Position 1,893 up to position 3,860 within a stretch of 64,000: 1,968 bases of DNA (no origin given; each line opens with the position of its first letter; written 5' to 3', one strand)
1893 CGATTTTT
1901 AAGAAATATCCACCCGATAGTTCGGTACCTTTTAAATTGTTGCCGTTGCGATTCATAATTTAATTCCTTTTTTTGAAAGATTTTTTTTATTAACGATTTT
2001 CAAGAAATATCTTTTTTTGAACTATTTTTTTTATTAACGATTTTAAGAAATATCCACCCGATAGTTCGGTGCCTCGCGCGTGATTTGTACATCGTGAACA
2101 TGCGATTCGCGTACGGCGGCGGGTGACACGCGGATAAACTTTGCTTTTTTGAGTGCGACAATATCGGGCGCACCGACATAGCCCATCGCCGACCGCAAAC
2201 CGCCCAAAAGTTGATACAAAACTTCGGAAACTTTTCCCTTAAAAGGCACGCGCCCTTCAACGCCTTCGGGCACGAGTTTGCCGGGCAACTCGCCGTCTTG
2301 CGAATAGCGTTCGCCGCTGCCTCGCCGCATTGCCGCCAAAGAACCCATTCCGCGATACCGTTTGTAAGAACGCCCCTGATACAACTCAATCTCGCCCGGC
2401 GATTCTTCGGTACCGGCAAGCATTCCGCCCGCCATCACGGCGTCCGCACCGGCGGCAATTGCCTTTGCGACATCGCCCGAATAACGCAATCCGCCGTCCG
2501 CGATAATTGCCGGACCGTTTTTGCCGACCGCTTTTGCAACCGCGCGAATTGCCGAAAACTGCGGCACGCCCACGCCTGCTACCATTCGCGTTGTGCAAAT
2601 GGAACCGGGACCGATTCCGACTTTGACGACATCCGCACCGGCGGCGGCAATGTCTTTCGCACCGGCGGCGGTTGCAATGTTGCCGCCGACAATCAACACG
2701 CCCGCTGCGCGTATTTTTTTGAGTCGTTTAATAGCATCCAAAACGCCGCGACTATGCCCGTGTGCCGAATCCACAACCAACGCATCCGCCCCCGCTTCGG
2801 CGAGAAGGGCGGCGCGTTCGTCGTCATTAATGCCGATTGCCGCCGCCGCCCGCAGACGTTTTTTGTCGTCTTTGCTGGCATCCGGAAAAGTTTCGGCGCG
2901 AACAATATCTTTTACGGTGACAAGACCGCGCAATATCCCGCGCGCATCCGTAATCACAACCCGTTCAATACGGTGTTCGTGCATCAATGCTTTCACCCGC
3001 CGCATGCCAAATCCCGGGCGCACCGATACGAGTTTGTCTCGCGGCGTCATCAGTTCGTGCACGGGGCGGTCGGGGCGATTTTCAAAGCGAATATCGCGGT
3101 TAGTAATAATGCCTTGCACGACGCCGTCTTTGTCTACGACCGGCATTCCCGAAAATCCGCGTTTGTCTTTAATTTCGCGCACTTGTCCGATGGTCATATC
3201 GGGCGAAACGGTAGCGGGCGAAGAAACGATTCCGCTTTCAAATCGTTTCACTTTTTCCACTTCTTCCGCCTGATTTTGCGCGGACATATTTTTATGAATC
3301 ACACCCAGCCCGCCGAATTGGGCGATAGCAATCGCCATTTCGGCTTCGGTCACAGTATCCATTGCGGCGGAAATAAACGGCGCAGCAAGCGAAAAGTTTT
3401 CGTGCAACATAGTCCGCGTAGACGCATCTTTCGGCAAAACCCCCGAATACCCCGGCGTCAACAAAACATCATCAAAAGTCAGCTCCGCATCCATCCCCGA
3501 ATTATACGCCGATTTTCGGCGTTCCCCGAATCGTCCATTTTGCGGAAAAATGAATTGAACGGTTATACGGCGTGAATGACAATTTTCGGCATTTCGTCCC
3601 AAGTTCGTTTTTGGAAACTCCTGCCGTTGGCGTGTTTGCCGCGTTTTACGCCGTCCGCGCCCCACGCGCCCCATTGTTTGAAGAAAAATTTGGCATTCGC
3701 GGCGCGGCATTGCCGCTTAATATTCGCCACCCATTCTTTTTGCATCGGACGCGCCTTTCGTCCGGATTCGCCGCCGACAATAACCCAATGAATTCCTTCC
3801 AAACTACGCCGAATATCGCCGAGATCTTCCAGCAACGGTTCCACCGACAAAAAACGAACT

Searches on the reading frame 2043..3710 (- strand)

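Call 6: search_protein_families(library=pfam, proteins=[window:2043-3710:-], max_evalue=0.01)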
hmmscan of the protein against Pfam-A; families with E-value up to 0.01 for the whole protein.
window:2043-3710:- (555 aa): 6 families
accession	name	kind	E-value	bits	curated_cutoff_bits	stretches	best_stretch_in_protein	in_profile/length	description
PF00478.31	IMPDH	-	3.5e-145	483.8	25.6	1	77-539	2-345/345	IMP dehydrogenase / GMP reductase domain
PF00571.33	CBS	-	5.6e-18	65.4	24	2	164-208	8-52/57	CBS domain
PF03060.21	NMO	-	6.6e-07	29.5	28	1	102-156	4-59/331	Nitronate monooxygenase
PF01070.24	FMN_dh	-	9.1e-05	22.1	24.9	1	346-430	227-304/350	FMN-dependent dehydrogenase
PF01645.23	Glu_synthase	-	0.001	18.7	20.4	1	325-428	193-304/369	Conserved region in glutamate synthase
PF02310.24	B12-binding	-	0.0027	18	32.1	1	295-365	39-111/121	B12 binding domain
